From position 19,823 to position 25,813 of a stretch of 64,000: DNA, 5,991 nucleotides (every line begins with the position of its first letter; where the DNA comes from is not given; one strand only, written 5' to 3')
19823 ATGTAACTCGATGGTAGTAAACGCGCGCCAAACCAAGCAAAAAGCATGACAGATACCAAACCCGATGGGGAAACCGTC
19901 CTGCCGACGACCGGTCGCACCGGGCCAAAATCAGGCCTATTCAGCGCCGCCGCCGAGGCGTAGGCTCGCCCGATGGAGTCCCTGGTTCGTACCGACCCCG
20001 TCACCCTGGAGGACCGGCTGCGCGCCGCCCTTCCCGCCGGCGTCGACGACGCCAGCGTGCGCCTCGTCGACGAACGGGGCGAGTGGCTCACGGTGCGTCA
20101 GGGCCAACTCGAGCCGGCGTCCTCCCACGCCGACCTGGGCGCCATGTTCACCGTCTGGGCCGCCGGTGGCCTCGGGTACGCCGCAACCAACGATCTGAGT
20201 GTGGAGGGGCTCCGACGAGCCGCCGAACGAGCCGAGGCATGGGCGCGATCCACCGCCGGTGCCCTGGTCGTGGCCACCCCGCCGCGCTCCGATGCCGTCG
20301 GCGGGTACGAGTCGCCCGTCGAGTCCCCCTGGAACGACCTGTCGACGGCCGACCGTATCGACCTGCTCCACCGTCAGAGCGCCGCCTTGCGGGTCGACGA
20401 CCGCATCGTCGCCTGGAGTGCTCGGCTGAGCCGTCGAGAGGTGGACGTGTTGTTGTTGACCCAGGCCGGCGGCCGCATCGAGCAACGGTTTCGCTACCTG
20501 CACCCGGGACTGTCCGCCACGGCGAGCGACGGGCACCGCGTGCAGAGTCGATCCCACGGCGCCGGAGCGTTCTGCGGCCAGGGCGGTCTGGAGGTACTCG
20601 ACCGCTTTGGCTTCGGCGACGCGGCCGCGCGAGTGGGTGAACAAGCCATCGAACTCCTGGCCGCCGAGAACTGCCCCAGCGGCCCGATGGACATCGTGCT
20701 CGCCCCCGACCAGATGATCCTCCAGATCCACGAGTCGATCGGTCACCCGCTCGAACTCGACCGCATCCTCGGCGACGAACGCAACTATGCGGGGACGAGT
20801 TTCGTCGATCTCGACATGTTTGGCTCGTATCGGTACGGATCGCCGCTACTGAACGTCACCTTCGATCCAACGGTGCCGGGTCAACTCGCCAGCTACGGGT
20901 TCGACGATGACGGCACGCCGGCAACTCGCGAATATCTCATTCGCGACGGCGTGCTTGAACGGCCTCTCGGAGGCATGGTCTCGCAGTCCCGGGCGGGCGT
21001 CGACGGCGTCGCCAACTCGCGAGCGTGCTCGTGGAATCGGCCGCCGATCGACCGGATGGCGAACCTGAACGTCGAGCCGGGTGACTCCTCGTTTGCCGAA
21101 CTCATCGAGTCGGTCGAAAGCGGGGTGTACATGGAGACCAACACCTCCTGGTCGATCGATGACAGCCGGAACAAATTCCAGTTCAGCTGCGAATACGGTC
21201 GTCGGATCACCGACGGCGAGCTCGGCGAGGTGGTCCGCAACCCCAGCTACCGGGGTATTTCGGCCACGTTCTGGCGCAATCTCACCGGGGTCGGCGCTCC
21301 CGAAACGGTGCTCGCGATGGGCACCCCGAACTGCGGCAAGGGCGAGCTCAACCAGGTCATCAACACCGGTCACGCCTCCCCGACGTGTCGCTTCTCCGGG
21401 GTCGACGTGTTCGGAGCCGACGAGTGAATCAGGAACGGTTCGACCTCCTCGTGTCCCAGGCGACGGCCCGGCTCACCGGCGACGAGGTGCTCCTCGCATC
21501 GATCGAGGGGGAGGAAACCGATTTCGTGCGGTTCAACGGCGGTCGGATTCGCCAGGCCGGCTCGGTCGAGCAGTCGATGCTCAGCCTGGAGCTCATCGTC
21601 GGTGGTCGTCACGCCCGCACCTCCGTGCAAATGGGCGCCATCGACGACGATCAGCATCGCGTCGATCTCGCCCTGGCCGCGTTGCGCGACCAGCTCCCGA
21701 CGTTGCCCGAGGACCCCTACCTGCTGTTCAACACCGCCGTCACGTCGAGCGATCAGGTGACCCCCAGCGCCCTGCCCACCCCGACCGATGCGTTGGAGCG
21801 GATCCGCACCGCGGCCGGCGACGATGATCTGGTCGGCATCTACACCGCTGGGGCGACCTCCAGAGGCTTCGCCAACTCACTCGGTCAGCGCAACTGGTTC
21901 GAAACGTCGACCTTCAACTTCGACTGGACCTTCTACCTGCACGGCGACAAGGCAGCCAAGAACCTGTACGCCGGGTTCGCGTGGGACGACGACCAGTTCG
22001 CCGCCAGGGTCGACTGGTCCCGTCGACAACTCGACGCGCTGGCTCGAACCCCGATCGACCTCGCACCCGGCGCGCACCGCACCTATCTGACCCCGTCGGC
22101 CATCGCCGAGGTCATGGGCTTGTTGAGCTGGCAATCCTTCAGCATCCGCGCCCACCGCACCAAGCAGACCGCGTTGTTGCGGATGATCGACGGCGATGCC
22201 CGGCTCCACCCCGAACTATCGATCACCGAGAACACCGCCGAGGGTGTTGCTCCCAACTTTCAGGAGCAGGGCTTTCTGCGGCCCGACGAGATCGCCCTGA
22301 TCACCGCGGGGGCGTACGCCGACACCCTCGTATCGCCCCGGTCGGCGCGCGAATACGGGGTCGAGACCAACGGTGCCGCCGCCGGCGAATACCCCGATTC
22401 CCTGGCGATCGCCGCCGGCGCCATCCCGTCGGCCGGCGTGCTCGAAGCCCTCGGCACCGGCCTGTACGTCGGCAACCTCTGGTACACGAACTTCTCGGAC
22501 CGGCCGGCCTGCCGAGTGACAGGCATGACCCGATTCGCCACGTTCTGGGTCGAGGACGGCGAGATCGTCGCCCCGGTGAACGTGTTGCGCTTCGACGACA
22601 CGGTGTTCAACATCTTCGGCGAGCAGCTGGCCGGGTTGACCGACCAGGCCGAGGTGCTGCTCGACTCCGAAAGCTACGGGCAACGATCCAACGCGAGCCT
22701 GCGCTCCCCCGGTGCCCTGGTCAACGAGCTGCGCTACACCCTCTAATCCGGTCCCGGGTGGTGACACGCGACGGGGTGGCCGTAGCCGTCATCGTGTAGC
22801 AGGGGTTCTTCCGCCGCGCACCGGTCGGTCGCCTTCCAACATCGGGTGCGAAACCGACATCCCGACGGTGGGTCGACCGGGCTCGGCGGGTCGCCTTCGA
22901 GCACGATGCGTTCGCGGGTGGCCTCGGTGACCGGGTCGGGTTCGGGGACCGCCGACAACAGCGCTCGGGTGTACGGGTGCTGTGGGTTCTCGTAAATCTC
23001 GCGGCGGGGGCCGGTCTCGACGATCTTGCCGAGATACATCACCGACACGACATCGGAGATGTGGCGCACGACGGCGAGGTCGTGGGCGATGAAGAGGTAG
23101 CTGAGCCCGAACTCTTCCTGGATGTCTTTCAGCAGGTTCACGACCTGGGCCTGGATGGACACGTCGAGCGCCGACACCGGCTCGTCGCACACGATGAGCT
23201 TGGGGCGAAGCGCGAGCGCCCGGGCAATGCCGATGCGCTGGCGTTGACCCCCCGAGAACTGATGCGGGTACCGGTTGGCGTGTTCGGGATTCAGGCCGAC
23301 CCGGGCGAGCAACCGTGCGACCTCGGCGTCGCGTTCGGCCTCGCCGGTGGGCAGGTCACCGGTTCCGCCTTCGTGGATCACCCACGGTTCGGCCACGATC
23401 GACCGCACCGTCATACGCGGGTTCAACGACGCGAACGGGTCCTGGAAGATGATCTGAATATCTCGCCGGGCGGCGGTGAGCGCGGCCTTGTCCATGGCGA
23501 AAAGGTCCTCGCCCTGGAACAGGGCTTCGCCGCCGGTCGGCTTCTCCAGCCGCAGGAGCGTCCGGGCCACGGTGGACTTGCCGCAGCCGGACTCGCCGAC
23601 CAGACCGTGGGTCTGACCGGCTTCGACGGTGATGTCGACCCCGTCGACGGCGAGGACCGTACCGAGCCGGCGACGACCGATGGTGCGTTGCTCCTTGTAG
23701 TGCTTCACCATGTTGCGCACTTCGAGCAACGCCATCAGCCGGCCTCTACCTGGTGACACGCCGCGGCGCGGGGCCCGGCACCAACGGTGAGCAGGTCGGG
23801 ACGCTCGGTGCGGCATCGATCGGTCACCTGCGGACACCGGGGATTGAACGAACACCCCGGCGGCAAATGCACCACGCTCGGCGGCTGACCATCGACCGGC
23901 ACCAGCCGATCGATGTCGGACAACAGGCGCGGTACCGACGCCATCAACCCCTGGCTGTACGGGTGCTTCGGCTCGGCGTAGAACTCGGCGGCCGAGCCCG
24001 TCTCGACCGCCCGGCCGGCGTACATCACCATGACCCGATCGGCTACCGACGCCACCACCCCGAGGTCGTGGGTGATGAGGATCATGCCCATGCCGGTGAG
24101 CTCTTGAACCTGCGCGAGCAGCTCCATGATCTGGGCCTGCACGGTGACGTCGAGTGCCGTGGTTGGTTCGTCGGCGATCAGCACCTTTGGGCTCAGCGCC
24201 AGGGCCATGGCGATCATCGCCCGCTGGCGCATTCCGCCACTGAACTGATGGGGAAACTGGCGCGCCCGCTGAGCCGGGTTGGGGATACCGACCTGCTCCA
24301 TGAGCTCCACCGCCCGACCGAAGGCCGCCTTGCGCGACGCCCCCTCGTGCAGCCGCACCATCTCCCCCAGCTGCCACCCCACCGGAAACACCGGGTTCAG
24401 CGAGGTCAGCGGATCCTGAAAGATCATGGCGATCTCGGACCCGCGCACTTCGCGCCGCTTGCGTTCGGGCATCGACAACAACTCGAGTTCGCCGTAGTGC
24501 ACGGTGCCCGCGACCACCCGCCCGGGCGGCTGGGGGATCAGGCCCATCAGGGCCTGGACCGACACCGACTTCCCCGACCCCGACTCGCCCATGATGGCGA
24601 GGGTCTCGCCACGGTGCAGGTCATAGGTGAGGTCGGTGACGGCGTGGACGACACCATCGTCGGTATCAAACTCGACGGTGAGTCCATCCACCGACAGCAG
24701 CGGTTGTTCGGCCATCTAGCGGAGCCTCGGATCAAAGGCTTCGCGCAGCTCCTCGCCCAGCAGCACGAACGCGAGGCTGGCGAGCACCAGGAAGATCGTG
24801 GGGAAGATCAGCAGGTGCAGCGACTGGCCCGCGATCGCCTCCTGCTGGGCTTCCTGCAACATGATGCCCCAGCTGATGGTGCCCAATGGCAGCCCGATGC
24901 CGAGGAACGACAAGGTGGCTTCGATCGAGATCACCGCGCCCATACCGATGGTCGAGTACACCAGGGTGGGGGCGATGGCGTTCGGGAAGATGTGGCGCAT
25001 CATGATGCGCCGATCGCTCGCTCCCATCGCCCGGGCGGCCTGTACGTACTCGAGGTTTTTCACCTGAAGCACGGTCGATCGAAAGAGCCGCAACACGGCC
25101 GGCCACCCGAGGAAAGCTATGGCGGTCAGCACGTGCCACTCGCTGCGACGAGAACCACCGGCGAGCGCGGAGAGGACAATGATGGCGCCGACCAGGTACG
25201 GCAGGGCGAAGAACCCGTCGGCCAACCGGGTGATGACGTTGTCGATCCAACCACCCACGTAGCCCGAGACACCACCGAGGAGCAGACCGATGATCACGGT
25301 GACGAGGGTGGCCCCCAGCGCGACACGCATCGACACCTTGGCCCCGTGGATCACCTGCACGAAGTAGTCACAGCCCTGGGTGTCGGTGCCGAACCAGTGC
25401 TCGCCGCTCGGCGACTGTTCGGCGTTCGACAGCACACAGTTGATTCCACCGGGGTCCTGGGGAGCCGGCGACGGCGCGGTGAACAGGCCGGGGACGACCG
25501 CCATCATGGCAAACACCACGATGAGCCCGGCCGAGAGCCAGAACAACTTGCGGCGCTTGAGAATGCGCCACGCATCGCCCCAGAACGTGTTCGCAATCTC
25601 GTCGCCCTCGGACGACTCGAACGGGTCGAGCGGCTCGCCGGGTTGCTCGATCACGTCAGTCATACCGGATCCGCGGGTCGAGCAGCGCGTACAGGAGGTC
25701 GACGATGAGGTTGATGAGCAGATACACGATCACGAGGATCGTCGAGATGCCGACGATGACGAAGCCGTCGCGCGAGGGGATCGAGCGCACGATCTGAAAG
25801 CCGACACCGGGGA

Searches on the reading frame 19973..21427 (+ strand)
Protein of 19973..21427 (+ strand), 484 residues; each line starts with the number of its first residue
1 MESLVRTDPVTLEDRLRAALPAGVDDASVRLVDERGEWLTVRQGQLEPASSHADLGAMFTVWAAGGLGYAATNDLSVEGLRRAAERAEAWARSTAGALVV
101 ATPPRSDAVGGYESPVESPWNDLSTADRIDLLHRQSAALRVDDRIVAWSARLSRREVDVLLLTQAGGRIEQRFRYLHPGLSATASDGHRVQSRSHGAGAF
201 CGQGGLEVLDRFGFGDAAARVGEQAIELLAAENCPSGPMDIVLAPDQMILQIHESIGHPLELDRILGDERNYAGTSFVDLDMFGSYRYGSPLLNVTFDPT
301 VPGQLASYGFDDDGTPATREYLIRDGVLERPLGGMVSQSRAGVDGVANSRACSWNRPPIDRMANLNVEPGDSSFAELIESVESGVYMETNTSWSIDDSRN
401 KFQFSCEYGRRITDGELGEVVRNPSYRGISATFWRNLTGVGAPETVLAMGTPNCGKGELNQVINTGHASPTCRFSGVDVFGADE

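Call 62: search_protein_families(library=pfam, proteins=[window:19973-21427:+], max_evalue=0.00001)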
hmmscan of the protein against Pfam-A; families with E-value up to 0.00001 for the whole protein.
window:19973-21427:+ (484 aa): 3 families
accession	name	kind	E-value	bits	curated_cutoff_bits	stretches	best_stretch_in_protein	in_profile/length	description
PF19289.4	PmbA_TldD_3rd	-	4.2e-32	111.5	22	1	236-479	1-218/220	PmbA/TldA metallopeptidase C-terminal domain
PF01523.21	PmbA_TldD_1st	-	7e-14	52.2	20.9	1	27-91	1-65/65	PmbA/TldA metallopeptidase domain 1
PF19290.4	PmbA_TldD_2nd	-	6.4e-07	30.2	20.9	1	119-229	2-109/109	PmbA/TldA metallopeptidase central domain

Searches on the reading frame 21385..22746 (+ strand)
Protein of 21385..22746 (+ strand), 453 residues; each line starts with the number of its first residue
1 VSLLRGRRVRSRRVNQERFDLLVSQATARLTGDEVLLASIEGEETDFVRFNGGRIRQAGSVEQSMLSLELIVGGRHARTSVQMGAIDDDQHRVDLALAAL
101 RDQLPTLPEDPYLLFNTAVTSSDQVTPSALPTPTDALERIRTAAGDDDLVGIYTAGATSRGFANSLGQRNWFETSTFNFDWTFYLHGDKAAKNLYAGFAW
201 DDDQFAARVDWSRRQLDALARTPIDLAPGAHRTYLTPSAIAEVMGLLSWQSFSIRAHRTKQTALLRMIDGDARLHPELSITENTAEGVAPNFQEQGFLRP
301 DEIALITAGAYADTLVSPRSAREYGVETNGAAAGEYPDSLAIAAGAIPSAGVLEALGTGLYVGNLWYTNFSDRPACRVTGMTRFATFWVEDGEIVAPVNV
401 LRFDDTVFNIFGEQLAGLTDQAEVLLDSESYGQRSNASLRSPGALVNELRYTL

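Call 62: search_protein_families(library=pfam, proteins=[window:21385-22746:+], max_evalue=0.00001)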
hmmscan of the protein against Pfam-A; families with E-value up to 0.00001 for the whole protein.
window:21385-22746:+ (453 aa): 1 family
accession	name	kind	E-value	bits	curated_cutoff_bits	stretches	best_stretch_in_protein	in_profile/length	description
PF19289.4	PmbA_TldD_3rd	-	6.8e-15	55.3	22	1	232-450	5-217/220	PmbA/TldA metallopeptidase C-terminal domain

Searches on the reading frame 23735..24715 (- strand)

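Call 62: search_protein_families(library=pfam, proteins=[window:23735-24715:-], max_evalue=0.00001)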
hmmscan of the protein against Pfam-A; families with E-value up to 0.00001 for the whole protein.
window:23735-24715:- (326 aa): 2 families
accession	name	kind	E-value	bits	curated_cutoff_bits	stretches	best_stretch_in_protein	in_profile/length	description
PF00005.33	ABC_tran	-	1.2e-25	91.1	25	1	27-186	2-137/137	ABC transporter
PF08352.17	oligo_HPY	-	2e-18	67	27.1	1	237-301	1-65/65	Oligopeptide/dipeptide transporter, C-terminal region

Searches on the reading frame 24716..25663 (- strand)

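Call 62: search_protein_families(library=pfam, proteins=[window:24716-25663:-], max_evalue=0.00001)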
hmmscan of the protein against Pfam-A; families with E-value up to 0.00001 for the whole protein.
window:24716-25663:- (315 aa): 2 families
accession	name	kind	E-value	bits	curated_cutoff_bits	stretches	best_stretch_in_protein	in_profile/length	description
PF00528.27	BPD_transp_1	-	3.3e-29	102.3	26.4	1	126-315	1-183/184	Binding-protein-dependent transport system inner membrane component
PF12911.12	OppC_N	-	1.7e-08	34.6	23.9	1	26-72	1-47/53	N-terminal TM domain of oligopeptide transport permease C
